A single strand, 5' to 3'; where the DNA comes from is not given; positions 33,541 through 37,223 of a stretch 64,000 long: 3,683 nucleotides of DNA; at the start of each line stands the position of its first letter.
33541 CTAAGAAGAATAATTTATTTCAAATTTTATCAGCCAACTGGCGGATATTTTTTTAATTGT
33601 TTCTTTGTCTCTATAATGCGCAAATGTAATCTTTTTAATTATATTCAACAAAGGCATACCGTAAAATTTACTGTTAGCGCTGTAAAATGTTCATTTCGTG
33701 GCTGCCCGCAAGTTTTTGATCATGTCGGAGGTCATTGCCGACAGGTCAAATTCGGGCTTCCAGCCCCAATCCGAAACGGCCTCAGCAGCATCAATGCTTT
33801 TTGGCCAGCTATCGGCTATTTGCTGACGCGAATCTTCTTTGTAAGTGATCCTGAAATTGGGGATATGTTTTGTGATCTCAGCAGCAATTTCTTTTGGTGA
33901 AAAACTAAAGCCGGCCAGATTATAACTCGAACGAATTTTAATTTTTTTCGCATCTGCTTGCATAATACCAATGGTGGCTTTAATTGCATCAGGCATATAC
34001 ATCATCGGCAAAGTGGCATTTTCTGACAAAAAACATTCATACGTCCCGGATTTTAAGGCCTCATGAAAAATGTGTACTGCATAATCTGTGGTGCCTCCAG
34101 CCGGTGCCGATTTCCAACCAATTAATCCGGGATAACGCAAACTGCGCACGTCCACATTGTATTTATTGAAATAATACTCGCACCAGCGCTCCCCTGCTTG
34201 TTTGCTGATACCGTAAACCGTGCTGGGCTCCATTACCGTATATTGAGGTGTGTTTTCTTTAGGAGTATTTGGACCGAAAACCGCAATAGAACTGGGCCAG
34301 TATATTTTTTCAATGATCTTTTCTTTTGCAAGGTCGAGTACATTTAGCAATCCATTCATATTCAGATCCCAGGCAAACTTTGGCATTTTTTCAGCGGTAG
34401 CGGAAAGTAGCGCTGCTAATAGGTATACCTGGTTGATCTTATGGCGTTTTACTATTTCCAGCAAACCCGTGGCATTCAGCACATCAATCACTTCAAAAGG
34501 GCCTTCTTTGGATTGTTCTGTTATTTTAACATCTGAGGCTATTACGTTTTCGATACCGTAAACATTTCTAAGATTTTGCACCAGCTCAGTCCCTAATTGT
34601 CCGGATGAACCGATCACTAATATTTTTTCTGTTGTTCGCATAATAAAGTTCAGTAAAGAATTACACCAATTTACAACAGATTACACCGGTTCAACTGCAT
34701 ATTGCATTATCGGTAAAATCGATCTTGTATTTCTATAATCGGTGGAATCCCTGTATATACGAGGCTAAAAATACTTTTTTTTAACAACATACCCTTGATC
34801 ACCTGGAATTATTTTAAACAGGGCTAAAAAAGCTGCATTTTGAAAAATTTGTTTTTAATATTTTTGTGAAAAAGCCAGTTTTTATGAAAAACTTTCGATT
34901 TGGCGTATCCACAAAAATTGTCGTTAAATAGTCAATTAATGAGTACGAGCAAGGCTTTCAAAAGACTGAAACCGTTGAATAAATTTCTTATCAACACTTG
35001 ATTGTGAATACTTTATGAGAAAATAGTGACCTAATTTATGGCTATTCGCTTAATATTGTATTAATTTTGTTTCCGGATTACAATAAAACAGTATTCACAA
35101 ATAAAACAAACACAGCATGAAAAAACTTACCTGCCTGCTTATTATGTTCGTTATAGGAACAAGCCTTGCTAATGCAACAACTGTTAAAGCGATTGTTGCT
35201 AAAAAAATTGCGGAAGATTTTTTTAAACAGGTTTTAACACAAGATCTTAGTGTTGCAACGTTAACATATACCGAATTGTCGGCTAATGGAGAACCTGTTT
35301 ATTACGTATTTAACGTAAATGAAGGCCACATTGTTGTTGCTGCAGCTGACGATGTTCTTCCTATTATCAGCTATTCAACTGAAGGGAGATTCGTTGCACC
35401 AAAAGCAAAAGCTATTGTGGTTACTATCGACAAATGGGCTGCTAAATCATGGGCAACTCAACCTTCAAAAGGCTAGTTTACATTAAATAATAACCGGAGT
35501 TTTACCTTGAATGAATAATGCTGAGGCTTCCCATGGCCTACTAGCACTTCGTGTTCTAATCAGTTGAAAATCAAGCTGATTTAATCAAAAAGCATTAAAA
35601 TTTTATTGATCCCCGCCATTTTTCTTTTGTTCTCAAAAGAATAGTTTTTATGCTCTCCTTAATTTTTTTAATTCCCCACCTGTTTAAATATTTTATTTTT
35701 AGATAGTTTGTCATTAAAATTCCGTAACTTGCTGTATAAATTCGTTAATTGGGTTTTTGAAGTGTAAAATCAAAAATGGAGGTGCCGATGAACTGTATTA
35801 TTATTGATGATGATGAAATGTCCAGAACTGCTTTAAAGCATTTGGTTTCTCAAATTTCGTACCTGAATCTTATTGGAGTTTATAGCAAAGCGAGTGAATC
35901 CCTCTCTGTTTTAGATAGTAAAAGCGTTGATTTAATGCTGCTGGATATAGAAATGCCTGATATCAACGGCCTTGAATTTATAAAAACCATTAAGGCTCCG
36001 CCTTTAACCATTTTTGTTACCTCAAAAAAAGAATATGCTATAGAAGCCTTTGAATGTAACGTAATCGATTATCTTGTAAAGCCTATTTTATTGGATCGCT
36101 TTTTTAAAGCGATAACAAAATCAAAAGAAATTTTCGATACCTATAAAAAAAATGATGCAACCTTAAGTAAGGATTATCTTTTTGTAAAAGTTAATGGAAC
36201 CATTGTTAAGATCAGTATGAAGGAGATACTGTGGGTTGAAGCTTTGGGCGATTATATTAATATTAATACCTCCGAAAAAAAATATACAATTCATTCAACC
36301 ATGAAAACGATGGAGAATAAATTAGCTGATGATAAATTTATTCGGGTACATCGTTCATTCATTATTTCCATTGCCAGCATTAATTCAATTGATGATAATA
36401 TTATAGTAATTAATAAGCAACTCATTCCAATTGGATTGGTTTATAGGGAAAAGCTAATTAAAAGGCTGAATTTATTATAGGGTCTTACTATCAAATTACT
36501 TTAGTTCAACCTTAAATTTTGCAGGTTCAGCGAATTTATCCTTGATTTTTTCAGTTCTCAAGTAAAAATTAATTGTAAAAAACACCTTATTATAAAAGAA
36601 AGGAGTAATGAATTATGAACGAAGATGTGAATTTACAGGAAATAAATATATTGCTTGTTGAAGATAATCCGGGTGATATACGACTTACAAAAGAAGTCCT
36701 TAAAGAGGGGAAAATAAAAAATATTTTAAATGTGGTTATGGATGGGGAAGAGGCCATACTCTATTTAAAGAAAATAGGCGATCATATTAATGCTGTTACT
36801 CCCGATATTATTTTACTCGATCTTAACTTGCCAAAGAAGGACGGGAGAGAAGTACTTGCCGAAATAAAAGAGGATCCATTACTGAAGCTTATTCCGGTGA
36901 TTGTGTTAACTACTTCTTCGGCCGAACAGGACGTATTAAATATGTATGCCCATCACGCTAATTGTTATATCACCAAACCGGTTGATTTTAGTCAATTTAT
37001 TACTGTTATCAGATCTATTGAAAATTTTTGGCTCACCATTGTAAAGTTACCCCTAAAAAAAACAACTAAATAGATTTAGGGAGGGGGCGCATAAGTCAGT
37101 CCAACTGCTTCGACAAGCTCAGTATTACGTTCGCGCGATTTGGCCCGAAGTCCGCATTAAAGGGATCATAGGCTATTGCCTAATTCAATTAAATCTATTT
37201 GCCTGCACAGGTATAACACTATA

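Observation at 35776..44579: Seven-gene phosphorelay cluster with three histidine kinases, Hpt, three receivers and a LytTR output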

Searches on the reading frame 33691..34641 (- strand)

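Call 3: search_protein_families(library=pfam, proteins=[window:33691-34641:-], max_evalue=0.01)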
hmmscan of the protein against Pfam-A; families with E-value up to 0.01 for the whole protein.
window:33691-34641:- (316 aa): 6 families
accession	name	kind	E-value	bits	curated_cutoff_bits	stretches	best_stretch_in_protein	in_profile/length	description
PF01370.27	Epimerase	-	1.1e-27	97.4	20.9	1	7-233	1-231/240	NAD dependent epimerase/dehydratase family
PF16363.11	GDP_Man_Dehyd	-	1e-15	58.5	27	1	8-307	1-332/332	GDP-mannose 4,6 dehydratase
PF04321.23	RmlD_sub_bind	-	1e-11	44.9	27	1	6-163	2-145/287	RmlD substrate binding domain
PF01073.25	3Beta_HSD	-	1e-07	31.8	22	1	8-149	1-152/280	3-beta hydroxysteroid dehydrogenase/isomerase family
PF07993.18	NAD_binding_4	-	0.00035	20.2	20.1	1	68-210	88-245/258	Male sterility protein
PF02719.21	Polysacc_synt_2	-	0.00055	19.6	20.2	1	7-113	1-123/293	Polysaccharide biosynthesis protein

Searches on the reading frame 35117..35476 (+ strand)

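Call 3: search_protein_families(library=pfam, proteins=[window:35117-35476:+], max_evalue=0.01)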
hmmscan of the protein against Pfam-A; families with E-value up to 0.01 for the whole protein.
window:35117-35476:+ (119 aa): 1 family
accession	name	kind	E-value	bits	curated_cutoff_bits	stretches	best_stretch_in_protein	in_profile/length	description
PF13734.11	Inhibitor_I69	-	1.9e-11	44.7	25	1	20-94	1-80/98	Spi protease inhibitor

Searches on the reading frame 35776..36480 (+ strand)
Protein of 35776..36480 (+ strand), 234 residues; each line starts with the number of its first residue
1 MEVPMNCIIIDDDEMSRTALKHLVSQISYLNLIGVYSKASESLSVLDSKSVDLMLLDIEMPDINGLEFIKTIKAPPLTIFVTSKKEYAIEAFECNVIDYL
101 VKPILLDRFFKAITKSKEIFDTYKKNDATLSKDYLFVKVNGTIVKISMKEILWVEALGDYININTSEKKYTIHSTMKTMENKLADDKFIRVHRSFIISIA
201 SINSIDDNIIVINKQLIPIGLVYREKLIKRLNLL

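Call 3: search_protein_families(library=pfam, proteins=[window:35776-36480:+], max_evalue=0.01)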
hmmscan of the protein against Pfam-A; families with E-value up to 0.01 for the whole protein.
window:35776-36480:+ (234 aa): 2 families
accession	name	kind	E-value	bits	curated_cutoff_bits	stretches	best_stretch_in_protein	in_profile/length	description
PF00072.30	Response_reg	-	3.2e-19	69.6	30.2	1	8-113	2-110/111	Response regulator receiver domain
PF04397.21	LytTR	-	2.4e-18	66.6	22.6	1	142-231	2-97/98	LytTr DNA-binding domain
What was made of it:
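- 35776..36480 (+): g1: REC-LytTR response regulator, the transcriptional output. The start is probably 35788. Phospho-acceptor D57. Pfam Response_reg 3e-19 and LytTR 2e-18 (call 3).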

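Call 9: search_protein_families(library=ncbifam, proteins=[window:35776-36480:+], max_evalue=0.001)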
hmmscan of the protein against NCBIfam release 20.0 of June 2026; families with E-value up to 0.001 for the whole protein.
window:35776-36480:+ (234 aa): 70 families (the best 25 are shown)
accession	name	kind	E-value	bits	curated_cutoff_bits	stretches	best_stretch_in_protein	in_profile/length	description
NF008677.0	PRK11697.1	equivalog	2e-32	112.4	246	1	5-231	2-235/238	two-component system response regulator BtsR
NF010684.1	PRK14084.1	equivalog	7.2e-30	104.6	375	1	5-207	1-222/254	response regulator transcription factor LytR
NF049963.1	RespRegFlgRCampy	domain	2.2e-13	49.9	750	1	5-122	1-118/429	fla regulon two-component system response regulator FlgR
NF001965.0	PRK00742.1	subfamily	2.5e-12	46.7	293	1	5-104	4-109/357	chemotaxis-specific protein-glutamate methyltransferase CheB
NF007935.0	PRK10651.1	equivalog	2.9e-12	46.3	250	1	4-114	6-121/216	two-component system response regulator NarL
NF007750.0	PRK10430.1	equivalog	5.3e-12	45.8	262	1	5-119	2-123/239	two-component system response regulator DcuR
NF006900.1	PRK09390.1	equivalog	2.6e-11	43.4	255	1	6-127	6-130/203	response regulator FixJ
TIGR01818.1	ntrC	equivalog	4.3e-11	42.3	558.6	1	8-116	2-113/463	nitrogen regulation protein NR(I)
NF007689.0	PRK10365.1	equivalog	4.3e-10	39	760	1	6-117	7-121/441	sigma-54-dependent response regulator transcription factor ZraR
NF009206.0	PRK12555.1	subfamily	4.5e-10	39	342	1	5-105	1-107/340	chemotaxis-specific protein-glutamate methyltransferase CheB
NF045505.1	RR_RssB_Pseudo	equivalog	9.7e-10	38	700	1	6-104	7-108/394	two-component system response regulator RssB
NF008176.1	PRK10923.1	equivalog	1.3e-09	37.2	620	1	8-113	7-115/469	nitrogen regulation protein NR(I)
NF008469.0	PRK11361.1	equivalog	1.4e-09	37.2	714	1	6-131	6-133/461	acetoacetate metabolism transcriptional regulator AtoC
NF052445.1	RespRegMctR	equivalog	1.6e-09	37.5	300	1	5-115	2-117/205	two-component system response regulator MctR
NF007969.0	PRK10693.1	equivalog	1.9e-09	37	329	1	6-144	9-153/337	two-component system response regulator RssB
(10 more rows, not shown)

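Call 74: find_related_loci(query=A7, collection=metagenome_contigs, flank=10000)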
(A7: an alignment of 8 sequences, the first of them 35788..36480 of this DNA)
Query A7 (230 aa) in metagenome_contigs; peptide patterns used: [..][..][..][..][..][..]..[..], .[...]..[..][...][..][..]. (x = any residue, [..] = any of these).
600 stretches matched a pattern (row limit reached: there are more); 552 encode a relative of the query (tblastn E <= 1e-3); the best 80 are kept; 80 distinct loci.
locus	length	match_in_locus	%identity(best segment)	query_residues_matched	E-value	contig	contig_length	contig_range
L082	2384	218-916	75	1-230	3e-124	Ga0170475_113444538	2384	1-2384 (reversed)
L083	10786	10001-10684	46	1-230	5e-71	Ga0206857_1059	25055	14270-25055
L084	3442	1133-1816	43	1-230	2e-69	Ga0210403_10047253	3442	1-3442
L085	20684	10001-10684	48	1-230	5e-68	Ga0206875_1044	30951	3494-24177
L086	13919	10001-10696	45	1-230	1e-67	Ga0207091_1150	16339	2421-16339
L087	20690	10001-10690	42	1-230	2e-67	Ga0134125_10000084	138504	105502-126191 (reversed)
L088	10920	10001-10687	45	1-230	1e-66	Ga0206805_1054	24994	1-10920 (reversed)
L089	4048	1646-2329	46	1-230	4e-66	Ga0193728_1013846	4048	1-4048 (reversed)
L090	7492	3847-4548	45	1-230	3e-65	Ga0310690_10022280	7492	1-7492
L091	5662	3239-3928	45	1-230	2e-65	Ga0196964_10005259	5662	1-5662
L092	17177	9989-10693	42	1-230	2e-63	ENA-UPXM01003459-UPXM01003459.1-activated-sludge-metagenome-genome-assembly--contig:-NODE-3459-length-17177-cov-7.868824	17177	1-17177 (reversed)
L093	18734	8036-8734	44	1-230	1e-63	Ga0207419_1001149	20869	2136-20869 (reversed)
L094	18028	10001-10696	46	1-230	8e-63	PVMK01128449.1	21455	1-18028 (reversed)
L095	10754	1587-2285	46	1-230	2e-62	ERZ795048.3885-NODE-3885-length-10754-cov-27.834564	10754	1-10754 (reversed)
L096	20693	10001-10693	42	1-230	6e-62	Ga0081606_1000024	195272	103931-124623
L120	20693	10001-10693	40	1-230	4e-60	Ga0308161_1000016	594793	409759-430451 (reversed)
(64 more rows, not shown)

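Call 77: search_protein_families(library=pfam, proteins=[L120:10935-13148:+, L087:13200-16034:+, L087:16217-16744:+], max_evalue=0.001)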
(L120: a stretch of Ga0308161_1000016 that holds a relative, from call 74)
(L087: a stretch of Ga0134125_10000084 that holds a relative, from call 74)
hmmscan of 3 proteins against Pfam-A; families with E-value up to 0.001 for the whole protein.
L120:10935-13148:+ (737 aa): 5 families
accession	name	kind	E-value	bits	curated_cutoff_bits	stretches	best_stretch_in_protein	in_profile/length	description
PF02518.31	HATPase_c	-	5e-30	104.6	26.4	1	350-465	1-110/111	Histidine kinase-, DNA gyrase B-, and HSP90-like ATPase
PF00072.30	Response_reg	-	2.3e-28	99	30.2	1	492-602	1-110/111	Response regulator receiver domain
PF00512.31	HisKA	-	4.7e-23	81.5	26.9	1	239-303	2-66/66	His Kinase A (phospho-acceptor) domain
PF01627.28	Hpt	-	6.2e-06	26.8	24.6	1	648-719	4-76/84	Hpt domain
PF13589.12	HATPase_c_3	-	8.5e-06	26.3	25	1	356-479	4-121/137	Histidine kinase-, DNA gyrase B-, and HSP90-like ATPase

L087:13200-16034:+ (944 aa): 8 families
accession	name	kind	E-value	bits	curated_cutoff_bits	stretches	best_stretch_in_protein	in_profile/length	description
PF00072.30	Response_reg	-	3.6e-46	156.4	30.2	2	689-801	1-109/111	Response regulator receiver domain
PF02518.31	HATPase_c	-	6.7e-28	97.8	26.4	1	544-661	1-109/111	Histidine kinase-, DNA gyrase B-, and HSP90-like ATPase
PF08447.18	PAS_3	-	2.4e-23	82.6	25.6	2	175-261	2-88/89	PAS fold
PF00512.31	HisKA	-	1.7e-20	73.3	26.9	1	433-497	2-66/66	His Kinase A (phospho-acceptor) domain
PF13426.13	PAS_9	-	3.3e-14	53.5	27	1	288-390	4-103/103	PAS domain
PF01627.28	Hpt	-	1.8e-07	31.7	24.6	1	847-933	1-75/84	Hpt domain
PF08448.16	PAS_4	-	6.9e-06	26.7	23.1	0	293-393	13-110/110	PAS fold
PF00989.32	PAS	-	0.00039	20.8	22.6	0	288-381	14-106/113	PAS fold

L087:16217-16744:+ (175 aa): 1 family
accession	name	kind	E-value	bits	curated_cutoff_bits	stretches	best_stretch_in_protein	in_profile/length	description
PF00072.30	Response_reg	-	2.5e-17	63.5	30.2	1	15-121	1-101/111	Response regulator receiver domain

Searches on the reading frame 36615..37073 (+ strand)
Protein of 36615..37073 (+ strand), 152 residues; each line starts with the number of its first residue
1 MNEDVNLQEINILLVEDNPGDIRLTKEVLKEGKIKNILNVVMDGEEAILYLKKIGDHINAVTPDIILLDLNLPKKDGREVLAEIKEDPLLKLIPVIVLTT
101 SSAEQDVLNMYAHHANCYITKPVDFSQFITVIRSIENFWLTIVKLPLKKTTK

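Call 3: search_protein_families(library=pfam, proteins=[window:36615-37073:+], max_evalue=0.01)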
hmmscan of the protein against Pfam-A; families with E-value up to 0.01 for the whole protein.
window:36615-37073:+ (152 aa): 1 family
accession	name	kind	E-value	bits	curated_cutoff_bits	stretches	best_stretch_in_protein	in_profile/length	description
PF00072.30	Response_reg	-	4e-19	69.3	30.2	1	12-132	1-110/111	Response regulator receiver domain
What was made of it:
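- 36615..37073 (+): g2: single-domain receiver of the Rcp1/RcpA type. Phospho-acceptor D69. Probable first-tier acceptor or phosphate sink. Pfam (call 3).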

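Call 9: search_protein_families(library=ncbifam, proteins=[window:36615-37073:+], max_evalue=0.001)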
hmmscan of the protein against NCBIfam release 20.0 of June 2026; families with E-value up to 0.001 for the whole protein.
window:36615-37073:+ (152 aa): 75 families (the best 25 are shown)
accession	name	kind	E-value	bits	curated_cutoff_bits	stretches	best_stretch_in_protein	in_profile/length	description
TIGR02154.1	PhoB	equivalog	7.2e-15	54.9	296.2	1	11-134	4-118/226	phosphate regulon transcriptional regulator PhoB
NF007135.0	PRK09581.1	equivalog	4.4e-14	52.2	474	1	11-151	4-135/457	PleD family two-component system response regulator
NF040689.1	MtrAB_MtrA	equivalog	5.4e-12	45.5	300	1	13-134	2-111/219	MtrAB system response regulator MtrA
NF007935.0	PRK10651.1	equivalog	1.4e-11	44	250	1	8-133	5-121/216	two-component system response regulator NarL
NF008318.0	PRK11107.1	equivalog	1.4e-11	43.3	890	1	5-133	663-782/920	two-component sensor histidine kinase BarA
NF051850.1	RespRegRprY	equivalog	2.3e-11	43.6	370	1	9-135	4-119/234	response regulator transcription factor RprY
NF045901.1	HisKinLetSLeg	equivalog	2.8e-11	42.2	1650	1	3-135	665-788/906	two-component system sensor histidine kinase LetS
TIGR02875.1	spore_0_A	equivalog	3.3e-11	42.9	200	1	9-137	2-123/262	sporulation transcription factor Spo0A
NF041866.1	EpsW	equivalog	6e-11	42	200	1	8-134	4-123/131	exopolysaccharide biosynthesis response regulator EpsW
NF045991.1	RespRegCtrARhodob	equivalog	1.7e-10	41.1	350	1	11-135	2-115/224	response regulator transcription factor CtrA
NF040534.1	resp_reg_YycF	equivalog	1.9e-10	40.4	340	1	40-133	29-112/231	response regulator YycF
NF041733.1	resp_reg_CseB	equivalog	2.4e-10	40.2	350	1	11-135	2-114/228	two-component system response regulator CseB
NF008199.0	PRK10955.1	equivalog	3.1e-10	40.4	341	1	11-135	3-114/232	envelope stress response regulator transcription factor CpxR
TIGR01387.1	cztR_silR_copR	subfamily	3.5e-10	39.9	279.2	1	12-134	1-112/218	heavy metal response regulator transcription factor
NF008302.0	PRK11091.1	equivalog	4.5e-10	38.4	838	1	2-135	518-642/779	aerobic respiration two-component sensor histidine kinase ArcB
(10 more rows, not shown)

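Call 19: search_solved_structures(query=window:36615-37073:+, max_evalue=0.00001)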
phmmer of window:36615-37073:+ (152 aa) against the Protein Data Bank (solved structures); distinct sequences matched with E-value up to 0.00001: 106 (the best 60 are shown).
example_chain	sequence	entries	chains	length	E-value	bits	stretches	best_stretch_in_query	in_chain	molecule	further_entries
5te9_A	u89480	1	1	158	8.1e-45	155.5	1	10-147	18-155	Response regulator receiver protein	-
1k68_A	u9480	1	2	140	1.4e-43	151.4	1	12-146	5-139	Phytochrome Response Regulator RcpA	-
1i3c_A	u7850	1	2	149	1.5e-39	138.4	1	10-147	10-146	RESPONSE REGULATOR RCP1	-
1jlk_A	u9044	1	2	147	1.8e-39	138.2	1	10-146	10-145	Response regulator RCP1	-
5brj_A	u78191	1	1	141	6.6e-28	100.6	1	12-141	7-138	Two component response regulator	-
5ic5_A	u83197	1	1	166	1e-27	100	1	12-144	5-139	Candidate response regulator, CheY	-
1k66_A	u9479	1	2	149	1.4e-25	93.1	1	12-146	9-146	Phytochrome Response Regulator RcpB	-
6xvu_A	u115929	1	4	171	3.2e-24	88.7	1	10-146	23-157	Response regulator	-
8avv_A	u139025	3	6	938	9.5e-23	83.9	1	10-146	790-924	Bacteriophytochrome,Response regulator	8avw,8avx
4zyl_A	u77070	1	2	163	3.2e-21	78.9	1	11-148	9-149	RphyB protein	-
3heb_A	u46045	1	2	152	3e-20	75.8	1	10-146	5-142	Response regulator receiver domain protein (CheY)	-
9xzo_A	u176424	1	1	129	7.9e-13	51.8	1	11-126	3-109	De novo protein M1X0B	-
2qvg_A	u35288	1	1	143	1e-11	48.1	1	8-132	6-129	Two component response regulator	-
9g85_A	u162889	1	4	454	2.3e-11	47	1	12-146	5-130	Response regulator PleD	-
2wb4_A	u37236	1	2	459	2.4e-11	47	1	12-146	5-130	DIGUANYLATE CYCLASE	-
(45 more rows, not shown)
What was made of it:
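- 36615..37073 (+): Solved-structure matches: 5te9 8e-45, RcpA 1e-43, Rcp1 1e-39, RPA3017-type 4zyl 3e-21 (call 19).
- Checked: g2's best matches among solved structures are 5te9, RcpA (1k68, 1e-43) and Rcp1 (1i3c, 1e-39) (call 19).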
